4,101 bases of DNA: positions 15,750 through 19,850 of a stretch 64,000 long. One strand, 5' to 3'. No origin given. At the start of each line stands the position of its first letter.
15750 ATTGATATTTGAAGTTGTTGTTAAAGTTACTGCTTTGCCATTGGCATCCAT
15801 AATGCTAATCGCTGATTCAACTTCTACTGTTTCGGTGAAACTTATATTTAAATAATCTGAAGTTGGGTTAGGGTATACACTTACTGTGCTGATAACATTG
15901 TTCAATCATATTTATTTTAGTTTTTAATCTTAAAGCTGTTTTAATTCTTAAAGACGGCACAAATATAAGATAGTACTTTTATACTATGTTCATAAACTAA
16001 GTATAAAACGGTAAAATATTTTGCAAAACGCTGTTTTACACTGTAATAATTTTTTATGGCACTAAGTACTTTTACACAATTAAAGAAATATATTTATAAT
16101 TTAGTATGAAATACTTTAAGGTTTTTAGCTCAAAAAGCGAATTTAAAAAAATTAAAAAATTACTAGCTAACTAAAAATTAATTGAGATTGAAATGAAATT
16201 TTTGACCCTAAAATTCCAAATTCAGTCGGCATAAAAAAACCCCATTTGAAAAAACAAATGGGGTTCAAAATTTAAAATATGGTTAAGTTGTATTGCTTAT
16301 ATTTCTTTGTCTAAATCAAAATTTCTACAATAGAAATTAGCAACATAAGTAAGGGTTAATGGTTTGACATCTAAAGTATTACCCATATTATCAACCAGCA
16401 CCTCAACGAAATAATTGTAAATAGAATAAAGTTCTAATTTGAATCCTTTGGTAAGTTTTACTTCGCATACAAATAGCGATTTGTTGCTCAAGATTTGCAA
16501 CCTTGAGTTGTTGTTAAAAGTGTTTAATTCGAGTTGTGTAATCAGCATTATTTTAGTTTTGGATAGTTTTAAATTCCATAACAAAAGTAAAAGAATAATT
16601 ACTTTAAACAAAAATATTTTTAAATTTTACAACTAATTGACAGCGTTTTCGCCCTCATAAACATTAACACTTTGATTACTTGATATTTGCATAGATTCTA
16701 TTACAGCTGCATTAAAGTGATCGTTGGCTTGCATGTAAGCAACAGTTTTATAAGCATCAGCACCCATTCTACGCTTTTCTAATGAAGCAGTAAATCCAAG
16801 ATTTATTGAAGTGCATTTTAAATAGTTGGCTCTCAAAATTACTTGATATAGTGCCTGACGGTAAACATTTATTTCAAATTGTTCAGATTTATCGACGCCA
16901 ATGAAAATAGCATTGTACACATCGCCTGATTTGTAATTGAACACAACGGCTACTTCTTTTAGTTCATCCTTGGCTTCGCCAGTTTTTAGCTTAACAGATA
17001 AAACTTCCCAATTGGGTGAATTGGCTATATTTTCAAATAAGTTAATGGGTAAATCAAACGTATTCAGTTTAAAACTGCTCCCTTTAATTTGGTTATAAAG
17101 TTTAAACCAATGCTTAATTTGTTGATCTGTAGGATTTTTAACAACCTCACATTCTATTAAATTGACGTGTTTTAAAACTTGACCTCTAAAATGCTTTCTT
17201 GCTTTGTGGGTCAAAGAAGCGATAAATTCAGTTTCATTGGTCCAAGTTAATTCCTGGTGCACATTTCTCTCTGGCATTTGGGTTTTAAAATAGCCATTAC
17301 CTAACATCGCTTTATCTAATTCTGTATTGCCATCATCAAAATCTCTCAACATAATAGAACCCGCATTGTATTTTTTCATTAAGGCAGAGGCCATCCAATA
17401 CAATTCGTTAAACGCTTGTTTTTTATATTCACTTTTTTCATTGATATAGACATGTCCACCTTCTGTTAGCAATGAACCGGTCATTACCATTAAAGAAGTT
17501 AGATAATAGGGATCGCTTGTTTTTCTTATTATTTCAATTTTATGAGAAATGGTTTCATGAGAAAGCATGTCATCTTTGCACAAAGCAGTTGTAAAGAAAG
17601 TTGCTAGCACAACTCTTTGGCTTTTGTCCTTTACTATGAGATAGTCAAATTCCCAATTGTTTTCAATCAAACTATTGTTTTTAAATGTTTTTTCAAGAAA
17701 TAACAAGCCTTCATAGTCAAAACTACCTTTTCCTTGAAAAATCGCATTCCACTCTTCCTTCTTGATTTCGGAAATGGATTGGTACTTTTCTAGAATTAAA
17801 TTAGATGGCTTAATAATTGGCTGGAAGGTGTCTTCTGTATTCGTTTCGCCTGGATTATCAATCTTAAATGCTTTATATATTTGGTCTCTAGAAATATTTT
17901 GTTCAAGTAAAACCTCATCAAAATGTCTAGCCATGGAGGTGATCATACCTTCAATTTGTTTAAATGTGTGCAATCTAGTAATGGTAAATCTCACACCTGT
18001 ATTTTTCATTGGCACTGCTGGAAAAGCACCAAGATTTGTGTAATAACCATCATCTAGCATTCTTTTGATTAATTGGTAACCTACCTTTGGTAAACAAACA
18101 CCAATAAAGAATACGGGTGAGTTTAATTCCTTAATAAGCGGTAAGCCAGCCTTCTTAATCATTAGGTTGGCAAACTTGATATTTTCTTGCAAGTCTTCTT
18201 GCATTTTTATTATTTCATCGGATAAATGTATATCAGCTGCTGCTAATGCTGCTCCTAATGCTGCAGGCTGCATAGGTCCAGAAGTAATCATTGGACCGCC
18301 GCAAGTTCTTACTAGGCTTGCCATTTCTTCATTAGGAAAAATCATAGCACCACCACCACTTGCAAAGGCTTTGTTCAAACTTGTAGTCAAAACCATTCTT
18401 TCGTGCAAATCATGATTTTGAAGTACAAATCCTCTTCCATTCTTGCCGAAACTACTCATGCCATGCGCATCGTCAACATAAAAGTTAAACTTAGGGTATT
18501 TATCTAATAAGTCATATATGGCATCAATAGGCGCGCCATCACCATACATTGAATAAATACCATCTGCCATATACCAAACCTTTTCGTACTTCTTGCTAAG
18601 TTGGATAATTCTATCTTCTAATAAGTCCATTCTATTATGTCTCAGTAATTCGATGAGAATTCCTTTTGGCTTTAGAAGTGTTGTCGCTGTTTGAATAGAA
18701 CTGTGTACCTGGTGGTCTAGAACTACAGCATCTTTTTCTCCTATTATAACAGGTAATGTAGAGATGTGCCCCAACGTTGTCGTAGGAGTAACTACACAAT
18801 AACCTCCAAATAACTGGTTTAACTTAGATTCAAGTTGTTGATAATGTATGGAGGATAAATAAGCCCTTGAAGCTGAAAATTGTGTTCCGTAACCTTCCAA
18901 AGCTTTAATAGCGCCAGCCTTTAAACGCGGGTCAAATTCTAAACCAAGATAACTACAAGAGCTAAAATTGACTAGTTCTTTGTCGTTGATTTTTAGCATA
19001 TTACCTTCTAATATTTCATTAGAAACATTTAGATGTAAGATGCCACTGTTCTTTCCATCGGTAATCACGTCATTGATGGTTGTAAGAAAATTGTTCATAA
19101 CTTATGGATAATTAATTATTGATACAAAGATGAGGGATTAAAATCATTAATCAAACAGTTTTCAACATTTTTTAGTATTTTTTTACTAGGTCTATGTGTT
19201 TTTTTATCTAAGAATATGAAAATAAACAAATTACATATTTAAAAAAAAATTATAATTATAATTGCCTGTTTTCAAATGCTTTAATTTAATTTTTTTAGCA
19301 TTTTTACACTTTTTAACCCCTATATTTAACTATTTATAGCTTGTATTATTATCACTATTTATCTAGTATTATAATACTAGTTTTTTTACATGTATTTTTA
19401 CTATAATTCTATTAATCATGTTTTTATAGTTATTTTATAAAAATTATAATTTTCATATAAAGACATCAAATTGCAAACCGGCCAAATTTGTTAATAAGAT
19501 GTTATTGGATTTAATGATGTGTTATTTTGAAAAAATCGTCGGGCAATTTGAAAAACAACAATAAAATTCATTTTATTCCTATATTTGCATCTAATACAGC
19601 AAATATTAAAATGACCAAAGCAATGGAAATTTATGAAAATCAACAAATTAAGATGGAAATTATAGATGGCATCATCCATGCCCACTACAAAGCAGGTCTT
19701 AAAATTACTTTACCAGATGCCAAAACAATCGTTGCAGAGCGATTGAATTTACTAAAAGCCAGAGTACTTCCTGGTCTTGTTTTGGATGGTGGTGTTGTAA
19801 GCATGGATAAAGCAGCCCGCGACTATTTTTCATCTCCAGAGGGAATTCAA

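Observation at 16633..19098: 821-aa single-polypeptide fusion of an alpha-oxoamine synthase with a FemAB/BioF2-like acyltransferase-fold domain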

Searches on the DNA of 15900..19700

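Call 102: search_rna_families(source=window, start=15900, end=19700, threshold=evalue, max_evalue=1)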
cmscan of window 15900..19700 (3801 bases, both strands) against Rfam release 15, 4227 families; matches with E-value up to 1: 0.
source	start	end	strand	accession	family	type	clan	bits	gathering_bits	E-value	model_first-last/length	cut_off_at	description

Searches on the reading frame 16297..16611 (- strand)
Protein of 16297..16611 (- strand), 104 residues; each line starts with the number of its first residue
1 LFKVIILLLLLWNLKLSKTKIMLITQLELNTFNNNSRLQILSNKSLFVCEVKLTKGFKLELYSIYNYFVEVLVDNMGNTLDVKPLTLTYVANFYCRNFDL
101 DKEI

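Call 7: search_protein_families(library=pfam, proteins=[window:16297-16611:-], max_evalue=0.001)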
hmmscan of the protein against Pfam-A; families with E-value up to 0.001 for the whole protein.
window:16297-16611:- (104 aa): 0 families

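Call 78: search_solved_structures(query=A3, max_evalue=10)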
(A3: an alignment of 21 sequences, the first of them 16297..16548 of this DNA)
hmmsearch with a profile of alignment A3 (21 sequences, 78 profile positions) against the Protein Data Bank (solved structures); distinct sequences matched with E-value up to 10: 2.
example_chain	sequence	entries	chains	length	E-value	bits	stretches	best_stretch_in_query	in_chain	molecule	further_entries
2hc5_A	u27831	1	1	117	0.33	14.3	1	39-75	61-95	Hypothetical protein yvyC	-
9s2e_GC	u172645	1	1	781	0.48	13.8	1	29-67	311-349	Intron Large complex component GCFC2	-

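Call 79: search_protein_families(library=pfam, alignment_id=A3, max_evalue=0.1)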
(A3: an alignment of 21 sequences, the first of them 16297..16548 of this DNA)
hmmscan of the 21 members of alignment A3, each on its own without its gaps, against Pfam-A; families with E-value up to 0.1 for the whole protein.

A. member 1, window:16297-16548:- (83 aa): 0 families

B. families by the number of members that match (of 21 scanned): 1 family
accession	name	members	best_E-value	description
PF17114.10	Nod1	1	0.076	Gef2-related medial cortical node protein Nod1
